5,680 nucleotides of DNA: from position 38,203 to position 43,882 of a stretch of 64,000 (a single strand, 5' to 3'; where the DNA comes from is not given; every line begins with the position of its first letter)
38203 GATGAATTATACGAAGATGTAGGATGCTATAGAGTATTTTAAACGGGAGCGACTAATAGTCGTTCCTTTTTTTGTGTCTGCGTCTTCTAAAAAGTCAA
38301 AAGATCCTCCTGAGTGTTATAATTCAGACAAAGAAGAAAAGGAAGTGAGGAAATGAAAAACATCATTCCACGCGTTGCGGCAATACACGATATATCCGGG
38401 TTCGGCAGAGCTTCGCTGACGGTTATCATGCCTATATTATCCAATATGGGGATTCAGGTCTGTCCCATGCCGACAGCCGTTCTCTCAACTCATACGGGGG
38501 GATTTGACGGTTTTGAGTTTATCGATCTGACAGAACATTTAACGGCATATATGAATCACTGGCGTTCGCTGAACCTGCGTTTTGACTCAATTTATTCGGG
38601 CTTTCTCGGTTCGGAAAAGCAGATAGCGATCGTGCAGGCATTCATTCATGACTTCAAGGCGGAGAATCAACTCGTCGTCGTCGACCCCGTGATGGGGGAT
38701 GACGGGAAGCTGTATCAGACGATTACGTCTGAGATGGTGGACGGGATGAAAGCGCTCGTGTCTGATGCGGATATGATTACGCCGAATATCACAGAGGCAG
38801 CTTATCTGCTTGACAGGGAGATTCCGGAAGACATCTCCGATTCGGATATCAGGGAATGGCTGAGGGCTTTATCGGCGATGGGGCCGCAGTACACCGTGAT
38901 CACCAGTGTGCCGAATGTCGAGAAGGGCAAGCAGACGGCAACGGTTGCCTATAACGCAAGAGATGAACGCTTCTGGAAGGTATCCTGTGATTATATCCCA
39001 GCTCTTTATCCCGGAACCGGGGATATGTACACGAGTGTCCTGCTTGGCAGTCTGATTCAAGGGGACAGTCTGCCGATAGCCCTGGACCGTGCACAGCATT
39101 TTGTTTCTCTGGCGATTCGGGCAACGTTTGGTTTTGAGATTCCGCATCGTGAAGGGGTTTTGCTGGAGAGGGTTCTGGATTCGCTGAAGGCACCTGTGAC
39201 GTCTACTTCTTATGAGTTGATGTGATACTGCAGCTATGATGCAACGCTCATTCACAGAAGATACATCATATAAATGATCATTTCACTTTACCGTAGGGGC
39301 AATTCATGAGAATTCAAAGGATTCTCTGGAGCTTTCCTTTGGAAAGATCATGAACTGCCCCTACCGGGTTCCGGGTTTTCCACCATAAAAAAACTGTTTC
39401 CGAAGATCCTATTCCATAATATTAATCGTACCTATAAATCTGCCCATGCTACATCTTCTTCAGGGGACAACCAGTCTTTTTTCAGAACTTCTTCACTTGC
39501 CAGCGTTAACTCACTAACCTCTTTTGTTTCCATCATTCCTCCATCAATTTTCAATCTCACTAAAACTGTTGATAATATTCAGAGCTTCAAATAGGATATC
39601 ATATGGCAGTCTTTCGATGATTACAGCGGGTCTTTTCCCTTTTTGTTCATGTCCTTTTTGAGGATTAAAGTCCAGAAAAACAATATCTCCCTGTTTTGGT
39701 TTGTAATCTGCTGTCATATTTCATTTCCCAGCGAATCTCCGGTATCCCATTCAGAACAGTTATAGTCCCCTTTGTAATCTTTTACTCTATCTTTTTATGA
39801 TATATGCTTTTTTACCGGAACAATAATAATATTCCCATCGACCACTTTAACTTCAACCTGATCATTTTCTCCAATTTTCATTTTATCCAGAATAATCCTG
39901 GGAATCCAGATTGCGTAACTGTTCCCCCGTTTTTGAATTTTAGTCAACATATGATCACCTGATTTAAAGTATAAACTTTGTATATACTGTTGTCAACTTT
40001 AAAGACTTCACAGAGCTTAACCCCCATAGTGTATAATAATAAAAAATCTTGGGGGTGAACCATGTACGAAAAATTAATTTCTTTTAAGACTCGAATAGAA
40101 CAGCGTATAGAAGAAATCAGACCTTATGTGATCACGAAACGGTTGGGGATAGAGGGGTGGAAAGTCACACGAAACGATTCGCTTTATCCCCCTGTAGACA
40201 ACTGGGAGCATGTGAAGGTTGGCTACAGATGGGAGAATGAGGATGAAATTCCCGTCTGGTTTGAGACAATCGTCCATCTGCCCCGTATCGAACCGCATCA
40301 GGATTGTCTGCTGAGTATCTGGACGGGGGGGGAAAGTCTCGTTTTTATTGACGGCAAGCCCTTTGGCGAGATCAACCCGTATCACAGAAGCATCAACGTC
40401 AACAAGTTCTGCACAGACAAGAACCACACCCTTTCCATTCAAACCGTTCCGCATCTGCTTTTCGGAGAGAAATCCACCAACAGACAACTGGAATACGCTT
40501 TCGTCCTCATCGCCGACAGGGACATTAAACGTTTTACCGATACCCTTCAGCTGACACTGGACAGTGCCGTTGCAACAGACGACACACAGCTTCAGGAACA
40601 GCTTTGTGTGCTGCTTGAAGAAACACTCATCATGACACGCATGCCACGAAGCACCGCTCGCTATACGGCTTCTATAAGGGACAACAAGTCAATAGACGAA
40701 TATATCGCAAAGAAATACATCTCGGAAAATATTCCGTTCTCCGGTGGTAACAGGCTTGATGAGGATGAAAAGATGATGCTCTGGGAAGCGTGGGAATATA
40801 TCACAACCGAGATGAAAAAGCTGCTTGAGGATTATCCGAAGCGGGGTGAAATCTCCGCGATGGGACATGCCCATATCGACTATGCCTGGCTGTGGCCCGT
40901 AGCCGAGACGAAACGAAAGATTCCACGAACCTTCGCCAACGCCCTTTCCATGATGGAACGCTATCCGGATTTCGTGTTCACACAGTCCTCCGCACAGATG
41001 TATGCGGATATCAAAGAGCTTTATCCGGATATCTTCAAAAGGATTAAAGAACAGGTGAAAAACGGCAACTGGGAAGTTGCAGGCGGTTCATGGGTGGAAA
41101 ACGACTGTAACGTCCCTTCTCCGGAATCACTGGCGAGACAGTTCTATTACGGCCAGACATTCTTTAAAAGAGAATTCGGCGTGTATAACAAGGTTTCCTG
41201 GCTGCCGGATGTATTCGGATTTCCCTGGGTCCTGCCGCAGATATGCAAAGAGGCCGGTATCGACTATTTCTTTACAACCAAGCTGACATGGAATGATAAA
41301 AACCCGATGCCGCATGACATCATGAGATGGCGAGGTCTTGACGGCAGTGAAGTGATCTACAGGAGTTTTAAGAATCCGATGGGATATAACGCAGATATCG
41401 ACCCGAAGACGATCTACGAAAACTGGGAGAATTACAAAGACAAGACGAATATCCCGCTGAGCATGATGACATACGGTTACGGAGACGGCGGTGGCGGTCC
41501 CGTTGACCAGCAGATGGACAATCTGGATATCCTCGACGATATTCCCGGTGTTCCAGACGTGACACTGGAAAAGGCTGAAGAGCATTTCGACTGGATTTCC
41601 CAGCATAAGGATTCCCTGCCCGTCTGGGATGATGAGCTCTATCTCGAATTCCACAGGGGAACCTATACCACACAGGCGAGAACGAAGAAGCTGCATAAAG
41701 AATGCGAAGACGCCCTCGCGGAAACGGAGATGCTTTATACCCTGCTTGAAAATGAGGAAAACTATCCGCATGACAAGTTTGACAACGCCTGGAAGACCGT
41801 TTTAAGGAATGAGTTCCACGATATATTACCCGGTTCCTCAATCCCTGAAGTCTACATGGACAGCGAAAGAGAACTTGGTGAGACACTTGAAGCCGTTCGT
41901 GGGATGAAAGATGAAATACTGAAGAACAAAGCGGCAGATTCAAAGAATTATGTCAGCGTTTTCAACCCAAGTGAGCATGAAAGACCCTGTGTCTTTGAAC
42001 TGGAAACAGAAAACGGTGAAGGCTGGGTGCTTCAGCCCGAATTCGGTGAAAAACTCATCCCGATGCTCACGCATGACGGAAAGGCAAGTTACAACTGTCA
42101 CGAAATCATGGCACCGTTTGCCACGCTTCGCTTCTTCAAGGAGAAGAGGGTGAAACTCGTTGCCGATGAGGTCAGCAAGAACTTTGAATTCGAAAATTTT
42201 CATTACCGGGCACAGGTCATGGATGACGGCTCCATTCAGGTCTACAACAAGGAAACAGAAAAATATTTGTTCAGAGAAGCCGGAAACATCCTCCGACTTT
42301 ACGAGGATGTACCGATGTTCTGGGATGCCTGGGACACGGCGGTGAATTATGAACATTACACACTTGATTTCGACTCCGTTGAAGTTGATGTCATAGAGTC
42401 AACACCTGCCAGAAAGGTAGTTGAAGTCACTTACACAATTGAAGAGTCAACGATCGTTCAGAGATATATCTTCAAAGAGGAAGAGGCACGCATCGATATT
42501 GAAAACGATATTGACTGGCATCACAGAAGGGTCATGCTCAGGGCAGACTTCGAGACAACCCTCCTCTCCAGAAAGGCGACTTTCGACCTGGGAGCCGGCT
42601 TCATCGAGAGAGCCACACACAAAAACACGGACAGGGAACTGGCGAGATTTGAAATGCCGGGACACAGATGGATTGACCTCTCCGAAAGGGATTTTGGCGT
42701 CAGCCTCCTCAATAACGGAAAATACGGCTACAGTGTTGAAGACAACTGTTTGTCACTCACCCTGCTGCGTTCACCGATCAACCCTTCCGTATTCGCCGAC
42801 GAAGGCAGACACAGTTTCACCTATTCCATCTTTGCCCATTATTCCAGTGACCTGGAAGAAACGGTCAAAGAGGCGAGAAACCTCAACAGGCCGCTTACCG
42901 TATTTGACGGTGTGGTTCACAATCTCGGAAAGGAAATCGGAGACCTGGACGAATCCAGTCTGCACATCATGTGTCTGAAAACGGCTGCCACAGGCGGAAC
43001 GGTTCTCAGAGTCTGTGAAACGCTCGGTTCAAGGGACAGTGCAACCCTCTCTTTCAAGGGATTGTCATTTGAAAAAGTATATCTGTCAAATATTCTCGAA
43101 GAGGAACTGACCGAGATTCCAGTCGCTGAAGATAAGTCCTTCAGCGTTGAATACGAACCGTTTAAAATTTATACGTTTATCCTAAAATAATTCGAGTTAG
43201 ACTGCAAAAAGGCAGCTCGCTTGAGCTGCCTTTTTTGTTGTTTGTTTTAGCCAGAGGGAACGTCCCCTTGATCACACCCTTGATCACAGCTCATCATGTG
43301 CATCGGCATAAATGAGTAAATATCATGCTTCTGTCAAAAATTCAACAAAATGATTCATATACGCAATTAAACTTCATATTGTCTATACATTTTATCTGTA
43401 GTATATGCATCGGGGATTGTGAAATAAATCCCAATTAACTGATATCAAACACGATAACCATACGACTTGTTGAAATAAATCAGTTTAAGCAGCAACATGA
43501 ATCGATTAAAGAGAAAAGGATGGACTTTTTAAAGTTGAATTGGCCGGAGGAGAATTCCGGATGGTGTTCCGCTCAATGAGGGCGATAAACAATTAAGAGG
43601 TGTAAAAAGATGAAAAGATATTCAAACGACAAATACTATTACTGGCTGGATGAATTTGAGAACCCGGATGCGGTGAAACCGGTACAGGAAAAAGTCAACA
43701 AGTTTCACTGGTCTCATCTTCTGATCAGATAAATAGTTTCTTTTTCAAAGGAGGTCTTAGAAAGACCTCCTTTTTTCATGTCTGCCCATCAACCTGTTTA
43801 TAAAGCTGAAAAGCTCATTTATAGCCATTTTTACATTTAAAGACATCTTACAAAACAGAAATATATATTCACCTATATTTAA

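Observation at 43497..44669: Hidden array of six paralogous 40-45 aa peptides, all ending in hydrophobic-x-Arg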

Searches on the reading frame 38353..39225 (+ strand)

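Call 7: search_protein_families(library=pfam, proteins=[window:38353-39225:+], max_evalue=0.001)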
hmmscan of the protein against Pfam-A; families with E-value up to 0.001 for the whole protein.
window:38353-39225:+ (290 aa): 2 families
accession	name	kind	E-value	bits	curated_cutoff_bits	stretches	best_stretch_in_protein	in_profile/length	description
PF08543.17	Phos_pyr_kin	-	4e-23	82.5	27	1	31-261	17-238/246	Phosphomethylpyrimidine kinase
PF00294.29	PfkB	-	1.2e-05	25.3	25.8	1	126-256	172-291/302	pfkB family carbohydrate kinase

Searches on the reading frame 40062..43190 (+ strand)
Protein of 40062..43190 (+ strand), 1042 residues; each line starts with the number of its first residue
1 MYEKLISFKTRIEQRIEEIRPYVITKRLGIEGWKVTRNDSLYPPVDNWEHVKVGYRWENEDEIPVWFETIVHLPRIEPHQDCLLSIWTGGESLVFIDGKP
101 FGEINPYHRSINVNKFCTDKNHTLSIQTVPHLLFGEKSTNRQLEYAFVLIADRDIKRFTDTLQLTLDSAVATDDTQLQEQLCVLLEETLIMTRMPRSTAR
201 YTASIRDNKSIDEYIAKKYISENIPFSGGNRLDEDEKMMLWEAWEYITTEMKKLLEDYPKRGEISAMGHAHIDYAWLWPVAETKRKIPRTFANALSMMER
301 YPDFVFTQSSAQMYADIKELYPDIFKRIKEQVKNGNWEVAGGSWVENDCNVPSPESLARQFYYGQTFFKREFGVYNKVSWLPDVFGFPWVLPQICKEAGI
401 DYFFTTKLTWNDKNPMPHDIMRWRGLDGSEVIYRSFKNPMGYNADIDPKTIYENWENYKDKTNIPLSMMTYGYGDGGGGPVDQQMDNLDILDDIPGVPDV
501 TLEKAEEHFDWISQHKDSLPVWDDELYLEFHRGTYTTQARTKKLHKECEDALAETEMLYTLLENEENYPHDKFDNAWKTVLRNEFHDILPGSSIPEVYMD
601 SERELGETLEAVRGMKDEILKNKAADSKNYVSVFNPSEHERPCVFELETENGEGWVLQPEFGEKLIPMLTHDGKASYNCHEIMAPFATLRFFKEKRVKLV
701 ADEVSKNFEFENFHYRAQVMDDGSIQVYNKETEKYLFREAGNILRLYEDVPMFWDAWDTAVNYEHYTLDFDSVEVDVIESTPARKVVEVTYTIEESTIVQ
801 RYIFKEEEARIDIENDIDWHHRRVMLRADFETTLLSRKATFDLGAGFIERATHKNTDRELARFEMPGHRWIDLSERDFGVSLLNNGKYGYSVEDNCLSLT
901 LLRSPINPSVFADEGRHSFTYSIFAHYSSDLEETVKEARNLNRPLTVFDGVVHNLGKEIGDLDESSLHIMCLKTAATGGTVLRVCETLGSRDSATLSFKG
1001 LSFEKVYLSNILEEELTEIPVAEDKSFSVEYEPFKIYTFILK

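Call 7: search_protein_families(library=pfam, proteins=[window:40062-43190:+], max_evalue=0.001)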
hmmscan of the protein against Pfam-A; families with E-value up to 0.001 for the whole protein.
window:40062-43190:+ (1042 aa): 4 families
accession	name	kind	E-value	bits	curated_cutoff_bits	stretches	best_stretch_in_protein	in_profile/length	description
PF01074.27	Glyco_hydro_38N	-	1.2e-87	294.2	25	1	264-522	2-269/270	Glycosyl hydrolases family 38 N-terminal domain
PF07748.19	Glyco_hydro_38C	-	9.6e-56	189.7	25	1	711-908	2-203/206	Glycosyl hydrolases family 38 C-terminal domain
PF09261.16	Alpha-mann_mid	-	2.9e-25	88.6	31.1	1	529-620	1-93/96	Alpha mannosidase middle domain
PF17677.7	Glyco_hydro38C2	-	6.9e-11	42.5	22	1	967-1039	2-72/72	Glycosyl hydrolases family 38 C-terminal beta sandwich domain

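Call 12: find_related_loci(query=window:40062-43190:+, collection=genome_contigs, flank=10000)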
Query window:40062-43190:+ (1042 aa) in genome_contigs; peptide patterns used: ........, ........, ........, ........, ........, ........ (x = any residue, [..] = any of these).
37 stretches matched a pattern; 29 encode a relative of the query (tblastn E <= 1e-3); 29 distinct loci.
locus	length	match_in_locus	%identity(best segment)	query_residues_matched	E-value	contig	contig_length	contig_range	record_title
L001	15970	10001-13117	56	1-1041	0e+0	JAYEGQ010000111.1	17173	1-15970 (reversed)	MAG: Thermotogota bacterium isolate MAG242 MAG242_111, whole genome shotgun sequence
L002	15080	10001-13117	56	1-1041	0e+0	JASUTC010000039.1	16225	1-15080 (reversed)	MAG: Thermotogaceae bacterium isolate DJKA99_ANT-F21_bin.30 scaffold_1157, whole genome shotgun sequence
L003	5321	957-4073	56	1-1041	0e+0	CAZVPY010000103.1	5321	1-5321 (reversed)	MAG TPA_asm: uncultured Thermotogaceae bacterium isolate binchicken_co42_66 genome assembly, contig: NODE_30482_length_5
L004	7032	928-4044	55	1-1041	0e+0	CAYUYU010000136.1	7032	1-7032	MAG TPA_asm: uncultured Thermotogaceae bacterium isolate SRP252850_co1_167 genome assembly, contig: NODE_20265_length_70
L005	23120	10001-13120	57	1-1042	0e+0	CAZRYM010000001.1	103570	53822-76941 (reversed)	MAG TPA_asm: uncultured Thermotogaceae bacterium isolate binchicken_co42_456 genome assembly, contig: NODE_69_length_103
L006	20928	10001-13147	52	1-1041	0e+0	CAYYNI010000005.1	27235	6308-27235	MAG TPA_asm: uncultured Thermotogaceae bacterium isolate binchicken_co271_59 genome assembly, contig: NODE_3019_length_2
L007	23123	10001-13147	51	1-1041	0e+0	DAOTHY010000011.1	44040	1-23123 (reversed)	MAG TPA_asm: Thermotogota bacterium isolate AMR_MDS_3039 NODE_883_length_44040_cov_15.365852, whole genome shotgun seque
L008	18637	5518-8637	55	1-1042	0e+0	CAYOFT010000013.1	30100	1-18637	MAG TPA_asm: uncultured Thermotogaceae bacterium isolate binchicken_co42_461 genome assembly, contig: NODE_1533_length_3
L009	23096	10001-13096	44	1-1041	0e+0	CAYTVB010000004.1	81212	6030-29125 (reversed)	MAG TPA_asm: uncultured Thermotogaceae bacterium isolate SRP141376_co2_366 genome assembly, contig: NODE_769_length_8121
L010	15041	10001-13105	43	1-1041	0e+0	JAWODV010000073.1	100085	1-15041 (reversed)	MAG: Kosmotogaceae bacterium isolate BLK5-2.bin.62 k191_2021214, whole genome shotgun sequence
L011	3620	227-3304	43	10-1041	0e+0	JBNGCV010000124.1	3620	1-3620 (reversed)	MAG: Kosmotogaceae bacterium isolate E05-009 bin5.fa-128, whole genome shotgun sequence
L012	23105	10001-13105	40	1-1042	0e+0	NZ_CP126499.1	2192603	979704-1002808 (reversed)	Fervidobacterium islandicum strain H-21 chromosome, complete genome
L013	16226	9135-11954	34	91-1041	9e-152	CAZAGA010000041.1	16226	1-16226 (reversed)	MAG TPA_asm: uncultured Anaerolineaceae bacterium isolate binchicken_co22_240 genome assembly, contig: NODE_3777_length_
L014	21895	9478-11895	37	260-1042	9e-144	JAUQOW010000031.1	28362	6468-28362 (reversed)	MAG: Chloroflexota bacterium isolate BF4.bins.103.201808 NODE_1222_length_28362_cov_3.903595, whole genome shotgun seque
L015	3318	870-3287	37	260-1042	4e-150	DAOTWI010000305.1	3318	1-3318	MAG TPA_asm: Roseiflexus sp. isolate H12_131 k73_390829, whole genome shotgun sequence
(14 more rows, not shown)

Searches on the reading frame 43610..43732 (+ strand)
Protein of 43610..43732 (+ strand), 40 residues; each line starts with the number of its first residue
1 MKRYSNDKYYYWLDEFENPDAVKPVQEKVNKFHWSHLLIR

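Call 8: search_protein_families(library=pfam, proteins=[window:43610-43732:+], max_evalue=10)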
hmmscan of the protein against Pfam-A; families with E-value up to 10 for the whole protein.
window:43610-43732:+ (40 aa): 0 families

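Call 9: search_protein_families(library=ncbifam, proteins=[window:43610-43732:+], max_evalue=1)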
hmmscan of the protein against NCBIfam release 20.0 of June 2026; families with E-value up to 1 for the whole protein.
window:43610-43732:+ (40 aa): 1 family
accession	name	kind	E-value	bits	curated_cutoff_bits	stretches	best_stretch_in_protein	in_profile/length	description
NF009733.0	PRK13256.1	equivalog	0.12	12.1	429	1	2-37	2-36/226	thiopurine S-methyltransferase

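Call 20: find_homologous_proteins(query=A2, max_evalue=0.1)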
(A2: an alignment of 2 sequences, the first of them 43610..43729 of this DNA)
Query A2 (2 sequences) (40 aa, profile of the alignment): 3 proteins with E <= 0.1 among 3 candidates.
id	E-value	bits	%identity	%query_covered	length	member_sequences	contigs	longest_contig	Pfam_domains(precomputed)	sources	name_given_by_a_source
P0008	1.0e-25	108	40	100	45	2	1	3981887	-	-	-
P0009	2.7e-21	93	100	100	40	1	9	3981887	-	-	-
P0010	3.8e-12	64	54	85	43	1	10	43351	-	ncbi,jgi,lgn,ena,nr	ncbi:MAG TPA: hypothetical protein P5107_10040 [Thermotogota bacterium]|nr:hypothetical protein [The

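Call 22: find_encoding_contigs(protein=P0010, flank=10000, max_places=6)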
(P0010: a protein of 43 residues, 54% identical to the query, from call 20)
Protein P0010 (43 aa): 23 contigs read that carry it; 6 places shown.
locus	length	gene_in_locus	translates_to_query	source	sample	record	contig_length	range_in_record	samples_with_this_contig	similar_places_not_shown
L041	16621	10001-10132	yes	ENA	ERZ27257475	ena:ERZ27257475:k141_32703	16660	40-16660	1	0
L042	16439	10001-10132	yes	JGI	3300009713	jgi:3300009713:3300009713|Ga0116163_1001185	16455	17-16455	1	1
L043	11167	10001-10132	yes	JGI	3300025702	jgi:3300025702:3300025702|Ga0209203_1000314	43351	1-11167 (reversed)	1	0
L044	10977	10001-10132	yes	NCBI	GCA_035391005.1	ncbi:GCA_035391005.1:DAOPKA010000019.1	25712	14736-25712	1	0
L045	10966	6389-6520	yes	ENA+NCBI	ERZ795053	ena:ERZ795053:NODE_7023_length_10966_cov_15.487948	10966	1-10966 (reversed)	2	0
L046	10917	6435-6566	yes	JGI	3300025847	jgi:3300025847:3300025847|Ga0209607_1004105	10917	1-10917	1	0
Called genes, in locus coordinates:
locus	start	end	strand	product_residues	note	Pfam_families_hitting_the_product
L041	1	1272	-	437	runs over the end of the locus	?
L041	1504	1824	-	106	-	PF01909:NTP_transf_2, PF18765:Polbeta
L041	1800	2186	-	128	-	PF05168:HEPN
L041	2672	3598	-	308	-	PF04754:Transposase_31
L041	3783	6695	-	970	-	PF07581:Glug (faint)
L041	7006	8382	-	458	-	PF01554:MatE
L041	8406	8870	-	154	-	PF22381:Staph_reg_Sar_Rot (weak), PF12802:MarR_2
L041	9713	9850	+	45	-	-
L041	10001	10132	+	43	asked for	-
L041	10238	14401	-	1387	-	PF05342:Peptidase_M26_N (faint), PF07581:Glug (faint)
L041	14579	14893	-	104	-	-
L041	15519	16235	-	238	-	-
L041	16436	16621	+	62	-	?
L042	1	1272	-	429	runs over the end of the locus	?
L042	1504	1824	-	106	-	PF01909:NTP_transf_2, PF18765:Polbeta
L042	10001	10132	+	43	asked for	-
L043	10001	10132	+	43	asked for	-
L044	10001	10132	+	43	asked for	-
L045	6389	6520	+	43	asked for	-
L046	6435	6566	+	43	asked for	-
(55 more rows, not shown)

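Call 45: search_protein_families(library=padloc, proteins=[window:43610-43732:+], max_evalue=10)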
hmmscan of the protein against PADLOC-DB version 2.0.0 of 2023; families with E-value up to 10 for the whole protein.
window:43610-43732:+ (40 aa): 0 families

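Call 46: search_protein_families(library=phrogs, proteins=[window:43610-43732:+], max_evalue=10)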
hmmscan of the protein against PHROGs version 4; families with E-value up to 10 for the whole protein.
window:43610-43732:+ (40 aa): 0 families
